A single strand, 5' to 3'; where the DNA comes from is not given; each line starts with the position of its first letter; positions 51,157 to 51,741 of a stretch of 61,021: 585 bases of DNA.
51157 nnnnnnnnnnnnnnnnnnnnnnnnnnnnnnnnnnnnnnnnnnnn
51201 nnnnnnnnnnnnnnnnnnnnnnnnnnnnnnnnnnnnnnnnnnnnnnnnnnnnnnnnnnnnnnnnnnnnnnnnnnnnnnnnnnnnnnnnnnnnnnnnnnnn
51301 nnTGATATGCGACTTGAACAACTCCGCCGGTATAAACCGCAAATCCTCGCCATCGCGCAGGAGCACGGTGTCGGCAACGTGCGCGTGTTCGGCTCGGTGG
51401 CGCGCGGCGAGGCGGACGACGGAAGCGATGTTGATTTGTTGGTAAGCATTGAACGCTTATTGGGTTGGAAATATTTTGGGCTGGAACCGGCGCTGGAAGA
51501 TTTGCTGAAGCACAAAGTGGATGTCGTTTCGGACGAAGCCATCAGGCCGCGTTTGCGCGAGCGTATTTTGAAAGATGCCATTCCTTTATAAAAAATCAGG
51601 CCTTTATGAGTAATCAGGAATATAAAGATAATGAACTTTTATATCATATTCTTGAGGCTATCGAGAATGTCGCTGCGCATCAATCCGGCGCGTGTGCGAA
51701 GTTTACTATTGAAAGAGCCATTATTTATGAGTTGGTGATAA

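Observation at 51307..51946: An MntA/HepT toxin-antitoxin pair sits exactly between sdhA and sdhB, and its HepT toxin carries a frameshift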

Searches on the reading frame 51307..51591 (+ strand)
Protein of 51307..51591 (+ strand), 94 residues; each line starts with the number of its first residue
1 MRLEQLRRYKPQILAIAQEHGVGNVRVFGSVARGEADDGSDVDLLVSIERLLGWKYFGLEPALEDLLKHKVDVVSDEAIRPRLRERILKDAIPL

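Call 3: search_protein_families(library=pfam, proteins=[window:51307-51591:+], max_evalue=0.01)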
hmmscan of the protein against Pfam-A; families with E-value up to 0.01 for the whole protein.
window:51307-51591:+ (94 aa): 3 families
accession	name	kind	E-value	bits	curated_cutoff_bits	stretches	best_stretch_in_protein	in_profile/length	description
PF01909.29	NTP_transf_2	-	1.5e-13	51.4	21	1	15-92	6-91/93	Nucleotidyltransferase domain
PF18765.7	Polbeta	-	1.7e-11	44.6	26.9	1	13-92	3-85/93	Polymerase beta, Nucleotidyltransferase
PF22600.2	MTPAP-like_central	-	0.0077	16.8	27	1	23-50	40-67/139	Poly(A) RNA polymerase, mitochondrial-like, central palm domain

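Call 5: find_encoding_contigs(protein=window:51307-51591:+, flank=4000, max_places=10)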
Protein window:51307-51591:+ (94 aa): no gene with exactly this product is on record in the collection.

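Call 20: find_related_loci(query=A2, collection=metagenome_contigs, flank=4000)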
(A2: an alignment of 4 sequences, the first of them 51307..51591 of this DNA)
Query A2 (94 aa) in metagenome_contigs; peptide patterns used: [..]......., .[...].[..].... (x = any residue, [..] = any of these).
224 stretches matched a pattern; 1 encode a relative of the query (tblastn E <= 1e-3); 1 distinct loci.
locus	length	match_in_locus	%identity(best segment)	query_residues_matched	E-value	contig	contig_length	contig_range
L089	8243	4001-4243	37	13-87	8e-9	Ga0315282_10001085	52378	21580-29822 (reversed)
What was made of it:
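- Tried and rejected: It returned only one unrelated 37% hit (call 20).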

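Call 36: search_solved_structures(query=window:51307-51591:+, max_evalue=0.01, show_alignments=1)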
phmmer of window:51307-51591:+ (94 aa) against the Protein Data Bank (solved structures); distinct sequences matched with E-value up to 0.01: 4.
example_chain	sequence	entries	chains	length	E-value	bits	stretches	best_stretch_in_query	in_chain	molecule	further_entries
1wot_A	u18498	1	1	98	2.3e-20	75.8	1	1-94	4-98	PUTATIVE MINIMAL NUCLEOTIDYLTRANSFERASE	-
8xeh_E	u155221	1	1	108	0.0027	21.2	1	21-87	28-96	MNT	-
2rff_A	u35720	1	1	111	0.0042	20.6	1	21-88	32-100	Putative nucleotidyltransferase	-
8xeo_A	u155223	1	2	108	0.0052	20.3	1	21-87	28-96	MNT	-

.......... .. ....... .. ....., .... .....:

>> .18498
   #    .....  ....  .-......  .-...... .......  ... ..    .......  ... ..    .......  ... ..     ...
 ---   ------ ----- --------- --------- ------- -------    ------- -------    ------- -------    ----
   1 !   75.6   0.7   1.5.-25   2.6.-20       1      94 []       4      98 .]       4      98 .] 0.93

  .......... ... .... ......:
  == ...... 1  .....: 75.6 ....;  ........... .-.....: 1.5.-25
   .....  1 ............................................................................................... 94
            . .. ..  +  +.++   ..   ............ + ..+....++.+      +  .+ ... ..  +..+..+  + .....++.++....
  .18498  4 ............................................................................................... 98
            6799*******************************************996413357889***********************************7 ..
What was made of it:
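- Closest known: HEPN-MNT systems of Aphanizomenon flos-aquae. Same: The Legionella MNT chains 8XEH_E and 8XEO_A match MntA weakly by sequence, at E about 3-5e-3 (call 36).
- Closest known: PDB 1WOT, 'putative minimal nucleotidyltransferase'. Same: It aligns end to end with the window's MntA at E = 2.3e-20, including the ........…SD.DLLV core and the C-terminal …PRLRE…L..AIPL (call 36).
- MntA matches PDB 1WOT at 2e-20 (call 36).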

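Call 38: find_homologous_proteins(query=window:51307-51591:+, max_evalue=1e-10)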
Query window:51307-51591:+ (94 aa): 3652 proteins with E <= 1e-10 among 5832 candidates; the best 120 are listed.
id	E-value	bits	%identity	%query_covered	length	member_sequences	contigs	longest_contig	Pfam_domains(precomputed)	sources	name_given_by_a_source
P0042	2.2e-53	196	100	100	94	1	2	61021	PF18765.8,PF01909.30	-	-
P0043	7.7e-46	172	86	100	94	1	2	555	PF18765.8,PF01909.30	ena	-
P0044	8.5e-45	168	85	100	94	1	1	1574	PF18765.8,PF01909.30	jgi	jgi:predicted nucleotidyltransferase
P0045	1.8e-43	164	85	100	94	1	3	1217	PF18765.8,PF01909.30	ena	-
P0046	5.0e-43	163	84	100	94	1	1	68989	PF18765.8,PF01909.30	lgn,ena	-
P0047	7.0e-41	156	79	100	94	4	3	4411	PF18765.8,PF01909.30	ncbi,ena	-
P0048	4.2e-40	153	80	100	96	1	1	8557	PF18765.8,PF01909.30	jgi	jgi:predicted nucleotidyltransferase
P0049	1.2e-39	152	80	100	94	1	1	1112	PF18765.8,PF01909.30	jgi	jgi:uncharacterized protein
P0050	3.8e-39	150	79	100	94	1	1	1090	PF18765.8,PF01909.30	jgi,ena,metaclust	metaclust:\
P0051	4.9e-38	147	79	100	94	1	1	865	PF18765.8,PF01909.30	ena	-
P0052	1.9e-36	142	73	100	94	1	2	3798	PF18765.8,PF01909.30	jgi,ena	jgi:predicted nucleotidyltransferase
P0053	2.7e-36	141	72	100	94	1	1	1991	PF18765.8,PF01909.30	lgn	-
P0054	3.2e-36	141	76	100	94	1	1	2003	PF18765.8,PF01909.30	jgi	-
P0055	4.6e-36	140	73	100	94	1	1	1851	PF18765.8,PF01909.30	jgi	jgi:hypothetical protein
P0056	4.6e-36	140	72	100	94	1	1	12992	PF18765.8,PF01909.30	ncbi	-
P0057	9.5e-36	139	73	100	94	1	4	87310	PF18765.8,PF01909.30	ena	-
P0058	1.0e-35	139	71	100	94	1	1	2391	PF18765.8,PF01909.30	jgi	jgi:uncharacterized protein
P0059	1.3e-35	139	74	100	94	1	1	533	PF18765.8,PF01909.30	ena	-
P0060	3.2e-35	138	73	100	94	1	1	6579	PF18765.8,PF01909.30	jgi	jgi:uncharacterized protein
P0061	4.4e-35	137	71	100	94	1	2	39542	PF18765.8,PF01909.30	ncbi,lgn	-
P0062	1.2e-34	136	74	100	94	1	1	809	PF18765.8,PF01909.30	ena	-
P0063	4.5e-34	134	71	100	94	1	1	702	PF18765.8,PF01909.30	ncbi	-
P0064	6.3e-34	134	72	100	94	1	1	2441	PF18765.8,PF01909.30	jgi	jgi:predicted nucleotidyltransferase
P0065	1.2e-33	133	71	100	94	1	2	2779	PF18765.8,PF01909.30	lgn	-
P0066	1.2e-33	133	72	100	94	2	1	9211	PF18765.8,PF01909.30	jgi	jgi:hypothetical protein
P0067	3.2e-33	131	72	100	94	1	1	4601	PF18765.8,PF01909.30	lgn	-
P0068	3.8e-33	131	70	100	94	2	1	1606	PF18765.8,PF01909.30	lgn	-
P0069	4.3e-33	131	71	100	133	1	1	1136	PF18765.8,PF01909.30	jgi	jgi:predicted nucleotidyltransferase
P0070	5.2e-33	131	71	100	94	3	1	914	PF18765.8,PF01909.30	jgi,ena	-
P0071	6.9e-32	127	66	100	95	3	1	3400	PF18765.8,PF01909.30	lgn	-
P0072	8.5e-32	127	65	100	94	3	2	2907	PF18765.8,PF01909.30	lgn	-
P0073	1.4e-31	126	69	100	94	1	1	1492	PF18765.8,PF01909.30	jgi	-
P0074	1.5e-31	126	64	100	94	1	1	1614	PF18765.8,PF01909.30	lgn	-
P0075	3.4e-31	125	69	100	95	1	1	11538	PF18765.8,PF01909.30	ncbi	-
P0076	1.7e-30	123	61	100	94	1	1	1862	PF18765.8,PF01909.30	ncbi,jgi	jgi:predicted nucleotidyltransferase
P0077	4.0e-30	121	65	100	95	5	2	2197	PF18765.8,PF01909.30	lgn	-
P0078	2.4e-29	119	64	100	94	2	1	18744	PF18765.8,PF01909.30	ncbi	-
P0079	1.7e-27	113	61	100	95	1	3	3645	PF18765.8,PF01909.30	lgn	-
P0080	3.2e-27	112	65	100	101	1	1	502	PF18765.8,PF01909.30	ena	-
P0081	2.8e-26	109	62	100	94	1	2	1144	PF18765.8,PF01909.30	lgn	-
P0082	1.5e-25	107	59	100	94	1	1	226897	PF18765.8,PF01909.30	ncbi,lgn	-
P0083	1.5e-24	104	60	100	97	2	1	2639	PF18765.8,PF01909.30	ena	-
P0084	5.4e-24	102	59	100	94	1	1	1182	PF18765.8,PF01909.30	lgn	-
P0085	6.8e-24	102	53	100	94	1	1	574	PF18765.8,PF01909.30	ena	-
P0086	4.4e-23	99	55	100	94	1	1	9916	PF18765.8,PF01909.30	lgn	-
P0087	7.6e-23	98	57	100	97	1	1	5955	PF18765.8,PF01909.30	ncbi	-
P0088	1.4e-22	97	59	100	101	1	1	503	PF18765.8,PF01909.30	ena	-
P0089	6.8e-22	95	56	95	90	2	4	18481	PF18765.8,PF01909.30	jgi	-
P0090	8.6e-22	95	56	98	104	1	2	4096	PF18765.8,PF01909.30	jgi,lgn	-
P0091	1.6e-21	94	58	100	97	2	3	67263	PF18765.8,PF01909.30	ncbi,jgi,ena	-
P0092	1.9e-21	94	60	100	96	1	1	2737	PF18765.8,PF01909.30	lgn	-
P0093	2.0e-21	94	53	100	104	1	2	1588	PF18765.8,PF01909.30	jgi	-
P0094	2.7e-21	93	55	100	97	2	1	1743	PF18765.8,PF01909.30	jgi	jgi:predicted nucleotidyltransferase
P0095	3.2e-21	93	58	97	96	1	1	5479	PF18765.8,PF01909.30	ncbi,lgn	ncbi:MAG: nucleotidyltransferase family protein [Defluviicoccus sp.]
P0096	4.0e-21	93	56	100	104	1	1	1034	PF18765.8,PF01909.30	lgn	-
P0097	1.0e-20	91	58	97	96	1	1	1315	PF18765.8,PF01909.30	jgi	-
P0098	1.4e-20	91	55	98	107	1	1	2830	PF18765.8,PF01909.30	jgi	jgi:predicted nucleotidyltransferase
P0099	1.4e-20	91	58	97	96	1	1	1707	PF18765.8,PF01909.30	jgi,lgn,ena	-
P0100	1.6e-20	91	52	100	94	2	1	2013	PF18765.8,PF01909.30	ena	-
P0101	1.7e-20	91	59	97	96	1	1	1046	PF18765.8,PF01909.30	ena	-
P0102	1.8e-20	91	57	97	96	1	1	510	PF18765.8,PF01909.30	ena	-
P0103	2.0e-20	90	55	97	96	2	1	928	PF18765.8,PF01909.30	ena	-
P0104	2.1e-20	90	59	90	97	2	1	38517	PF18765.8,PF01909.30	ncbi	ncbi:MAG: nucleotidyltransferase family protein [Chloroflexota bacterium]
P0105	2.4e-20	90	57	95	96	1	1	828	PF18765.8,PF01909.30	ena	-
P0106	2.5e-20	90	58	97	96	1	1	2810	PF18765.8,PF01909.30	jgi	jgi:uncharacterized protein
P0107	2.7e-20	90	54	100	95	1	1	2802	PF18765.8,PF01909.30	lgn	-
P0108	2.8e-20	90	56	97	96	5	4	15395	PF18765.8,PF01909.30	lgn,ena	-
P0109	2.9e-20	90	56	97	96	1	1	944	PF18765.8,PF01909.30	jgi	jgi:hypothetical protein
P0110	3.4e-20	90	56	100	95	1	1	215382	PF18765.8,PF01909.30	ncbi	ncbi:MAG: nucleotidyltransferase family protein [Desulfosoma sp.]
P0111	3.5e-20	90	47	100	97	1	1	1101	PF18765.8,PF01909.30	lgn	-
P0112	3.9e-20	90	53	97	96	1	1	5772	PF18765.8,PF01909.30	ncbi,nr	ncbi:MAG TPA: nucleotidyltransferase family protein [Methylomirabilota bacterium]|nr:nucleotidyltran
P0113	4.1e-20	89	55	97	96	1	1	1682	PF18765.8,PF01909.30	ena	-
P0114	4.5e-20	89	52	97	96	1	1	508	PF18765.8,PF01909.30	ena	-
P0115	4.6e-20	89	56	100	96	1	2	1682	PF18765.8,PF01909.30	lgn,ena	-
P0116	4.8e-20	89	54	100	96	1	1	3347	PF18765.8,PF01909.30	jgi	jgi:uncharacterized protein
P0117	5.2e-20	89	53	95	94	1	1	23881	PF18765.8,PF01909.30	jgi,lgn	-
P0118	5.4e-20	89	56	100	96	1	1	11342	PF18765.8,PF01909.30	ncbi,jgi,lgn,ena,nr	ncbi:MAG: nucleotidyltransferase family protein [Deltaproteobacteria bacterium]|nr:nucleotidyltransf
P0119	5.7e-20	89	54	97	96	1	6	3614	PF18765.8,PF01909.30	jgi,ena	jgi:hypothetical protein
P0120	6.1e-20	89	54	97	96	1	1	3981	PF18765.8,PF01909.30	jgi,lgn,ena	-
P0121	6.9e-20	89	56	90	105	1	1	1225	PF18765.8,PF01909.30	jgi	jgi:predicted nucleotidyltransferase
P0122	7.6e-20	89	57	100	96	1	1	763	PF18765.8,PF01909.30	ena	-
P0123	7.8e-20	89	59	95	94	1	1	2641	PF18765.8,PF01909.30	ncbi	-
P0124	8.6e-20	88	55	100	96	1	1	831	PF18765.8,PF01909.30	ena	-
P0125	8.7e-20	88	52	100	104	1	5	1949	PF18765.8,PF01909.30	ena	-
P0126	9.1e-20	88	57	95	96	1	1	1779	PF18765.8,PF01909.30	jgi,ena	-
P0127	9.1e-20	88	53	97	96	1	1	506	PF18765.8,PF01909.30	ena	-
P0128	9.2e-20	88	58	95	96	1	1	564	PF18765.8,PF01909.30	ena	-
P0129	9.9e-20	88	57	97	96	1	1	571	PF18765.8,PF01909.30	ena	-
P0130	1.1e-19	88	56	100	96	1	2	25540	PF18765.8,PF01909.30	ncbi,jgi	jgi:predicted nucleotidyltransferase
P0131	1.1e-19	88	52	95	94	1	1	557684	PF18765.8,PF01909.30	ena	-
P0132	1.2e-19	88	57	97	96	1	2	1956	PF18765.8,PF01909.30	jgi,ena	-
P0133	1.2e-19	88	57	95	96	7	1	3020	PF18765.8,PF01909.30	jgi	jgi:uncharacterized protein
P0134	1.2e-19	88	56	99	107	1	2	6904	PF18765.8,PF01909.30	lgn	-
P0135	1.3e-19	88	57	95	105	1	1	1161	PF18765.8,PF01909.30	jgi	jgi:predicted nucleotidyltransferase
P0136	1.3e-19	88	57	95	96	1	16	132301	PF18765.8,PF01909.30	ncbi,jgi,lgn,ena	jgi:predicted nucleotidyltransferase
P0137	1.3e-19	88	51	95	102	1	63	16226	PF18765.8,PF01909.30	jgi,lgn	jgi:predicted nucleotidyltransferase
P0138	1.3e-19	88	57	97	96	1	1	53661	PF18765.8,PF01909.30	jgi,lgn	jgi:uncharacterized protein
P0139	1.3e-19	88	57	95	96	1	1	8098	PF18765.8,PF01909.30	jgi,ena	jgi:predicted nucleotidyltransferase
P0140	1.3e-19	88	52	100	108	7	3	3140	PF18765.8,PF01909.30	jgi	jgi:predicted nucleotidyltransferase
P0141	1.5e-19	88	55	97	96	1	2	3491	PF18765.8,PF01909.30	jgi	jgi:predicted nucleotidyltransferase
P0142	1.5e-19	88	56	90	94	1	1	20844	PF18765.8,PF01909.30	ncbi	-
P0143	1.6e-19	88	53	97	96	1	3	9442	PF18765.8,PF01909.30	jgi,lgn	jgi:hypothetical protein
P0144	1.6e-19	88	55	95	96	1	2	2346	PF18765.8,PF01909.30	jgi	jgi:predicted nucleotidyltransferase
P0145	1.7e-19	87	56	95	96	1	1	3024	PF18765.8,PF01909.30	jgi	-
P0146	1.8e-19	87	54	98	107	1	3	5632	PF18765.8,PF01909.30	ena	-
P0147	1.9e-19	87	55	97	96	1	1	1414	PF18765.8,PF01909.30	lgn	-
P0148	1.9e-19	87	58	100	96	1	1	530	PF18765.8,PF01909.30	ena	-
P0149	2.0e-19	87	51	97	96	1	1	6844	PF18765.8,PF01909.30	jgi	jgi:uncharacterized protein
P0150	2.1e-19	87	56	90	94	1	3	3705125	PF18765.8,PF01909.30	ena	-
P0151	2.1e-19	87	56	95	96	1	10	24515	PF18765.8,PF01909.30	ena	-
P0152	2.2e-19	87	56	100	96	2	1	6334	PF18765.8,PF01909.30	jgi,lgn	-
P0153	2.4e-19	87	56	95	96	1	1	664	PF18765.8,PF01909.30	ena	-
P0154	2.4e-19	87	52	97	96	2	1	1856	PF18765.8,PF01909.30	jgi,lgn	jgi:hypothetical protein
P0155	2.4e-19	87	56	95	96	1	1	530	PF18765.8,PF01909.30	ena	-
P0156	2.4e-19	87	57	95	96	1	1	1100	PF18765.8,PF01909.30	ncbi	-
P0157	2.4e-19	87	51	100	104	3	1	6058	PF18765.8,PF01909.30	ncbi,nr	ncbi:MAG: nucleotidyltransferase family protein [Burkholderiales bacterium]|nr:nucleotidyltransferas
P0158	2.4e-19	87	56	95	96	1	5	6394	PF18765.8,PF01909.30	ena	-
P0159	2.6e-19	87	56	95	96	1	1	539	PF18765.8,PF01909.30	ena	-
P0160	2.6e-19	87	55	95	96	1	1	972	PF18765.8,PF01909.30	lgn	-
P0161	2.6e-19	87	56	100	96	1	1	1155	PF18765.8,PF01909.30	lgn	-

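Call 39: find_encoding_contigs(protein=P0048, flank=4000, max_places=3)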
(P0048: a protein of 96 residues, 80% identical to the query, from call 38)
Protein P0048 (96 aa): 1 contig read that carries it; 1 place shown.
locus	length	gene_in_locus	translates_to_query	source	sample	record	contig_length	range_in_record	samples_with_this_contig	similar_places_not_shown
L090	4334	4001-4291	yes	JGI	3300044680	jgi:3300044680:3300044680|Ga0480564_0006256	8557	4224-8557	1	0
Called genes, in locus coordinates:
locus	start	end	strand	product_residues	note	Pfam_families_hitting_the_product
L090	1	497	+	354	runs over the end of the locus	PF04371:PAD_porph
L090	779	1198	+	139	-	PF01127:Sdh_cyt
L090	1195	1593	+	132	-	PF01127:Sdh_cyt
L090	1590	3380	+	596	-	PF00890:FAD_binding_2, PF01134:GIDA (faint), PF02910:Succ_DH_flav_C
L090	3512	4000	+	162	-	-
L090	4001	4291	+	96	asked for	PF01909:NTP_transf_2, PF18765:Polbeta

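Call 40: find_encoding_contigs(protein=P0047, flank=4000, max_places=3)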
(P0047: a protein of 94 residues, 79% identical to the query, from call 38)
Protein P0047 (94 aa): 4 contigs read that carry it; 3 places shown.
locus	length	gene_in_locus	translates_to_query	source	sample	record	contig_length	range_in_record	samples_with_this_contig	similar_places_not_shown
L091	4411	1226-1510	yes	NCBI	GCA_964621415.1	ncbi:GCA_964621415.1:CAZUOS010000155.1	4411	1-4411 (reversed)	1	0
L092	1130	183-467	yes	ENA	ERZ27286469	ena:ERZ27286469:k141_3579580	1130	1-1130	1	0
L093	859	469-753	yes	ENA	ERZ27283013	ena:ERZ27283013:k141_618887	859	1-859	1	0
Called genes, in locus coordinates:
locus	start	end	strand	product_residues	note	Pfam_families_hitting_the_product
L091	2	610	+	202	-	?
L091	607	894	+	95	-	PF01909:NTP_transf_2, PF18765:Polbeta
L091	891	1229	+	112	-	PF01934:HepT-like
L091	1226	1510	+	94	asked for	PF01909:NTP_transf_2, PF18765:Polbeta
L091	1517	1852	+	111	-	PF01934:HepT-like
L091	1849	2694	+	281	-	PF01435:Peptidase_M48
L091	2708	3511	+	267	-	PF13085:Fer2_3, PF13183:Fer4_8, PF13237:Fer4_10, PF13534:Fer4_17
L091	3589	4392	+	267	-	PF07963:N_methyl (weak)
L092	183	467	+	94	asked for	PF01909:NTP_transf_2, PF18765:Polbeta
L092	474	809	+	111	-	PF01934:HepT-like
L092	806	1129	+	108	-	?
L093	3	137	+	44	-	?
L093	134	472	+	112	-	PF01934:HepT-like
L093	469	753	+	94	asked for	PF01909:NTP_transf_2, PF18765:Polbeta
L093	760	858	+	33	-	?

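Call 41: find_encoding_contigs(protein=P0057, flank=4000, max_places=3)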
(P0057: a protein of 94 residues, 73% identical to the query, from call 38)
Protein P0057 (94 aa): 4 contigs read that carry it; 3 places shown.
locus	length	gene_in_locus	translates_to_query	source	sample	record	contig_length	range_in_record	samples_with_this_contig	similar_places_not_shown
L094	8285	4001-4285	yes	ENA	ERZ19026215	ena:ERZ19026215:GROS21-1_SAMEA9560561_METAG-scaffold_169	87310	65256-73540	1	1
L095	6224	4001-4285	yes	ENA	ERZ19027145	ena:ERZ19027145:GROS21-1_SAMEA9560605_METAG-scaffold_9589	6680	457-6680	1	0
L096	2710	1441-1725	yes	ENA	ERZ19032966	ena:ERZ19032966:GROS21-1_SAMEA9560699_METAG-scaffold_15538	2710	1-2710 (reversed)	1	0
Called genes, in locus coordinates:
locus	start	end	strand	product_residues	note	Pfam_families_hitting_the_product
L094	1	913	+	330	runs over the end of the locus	PF08240:ADH_N, PF00107:ADH_zinc_N, PF13602:ADH_zinc_N_2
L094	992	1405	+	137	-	PF01127:Sdh_cyt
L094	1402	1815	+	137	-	PF01127:Sdh_cyt, PF05328:CybS (weak)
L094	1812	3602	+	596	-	PF00890:FAD_binding_2, PF02910:Succ_DH_flav_C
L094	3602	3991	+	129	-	-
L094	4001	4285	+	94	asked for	PF01909:NTP_transf_2, PF18765:Polbeta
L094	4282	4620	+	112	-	PF01934:HepT-like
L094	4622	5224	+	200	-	-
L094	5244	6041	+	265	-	PF13085:Fer2_3, PF13183:Fer4_8, PF13237:Fer4_10 (weak), PF13534:Fer4_17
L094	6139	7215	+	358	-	PF01636:APH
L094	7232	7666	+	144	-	PF00075:RNase_H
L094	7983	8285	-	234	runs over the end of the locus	PF01757:Acyl_transf_3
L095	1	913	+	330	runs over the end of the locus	PF08240:ADH_N, PF00107:ADH_zinc_N, PF13602:ADH_zinc_N_2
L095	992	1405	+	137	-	PF01127:Sdh_cyt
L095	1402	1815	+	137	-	PF01127:Sdh_cyt, PF05328:CybS (weak)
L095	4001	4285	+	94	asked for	PF01909:NTP_transf_2, PF18765:Polbeta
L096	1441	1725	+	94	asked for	PF01909:NTP_transf_2, PF18765:Polbeta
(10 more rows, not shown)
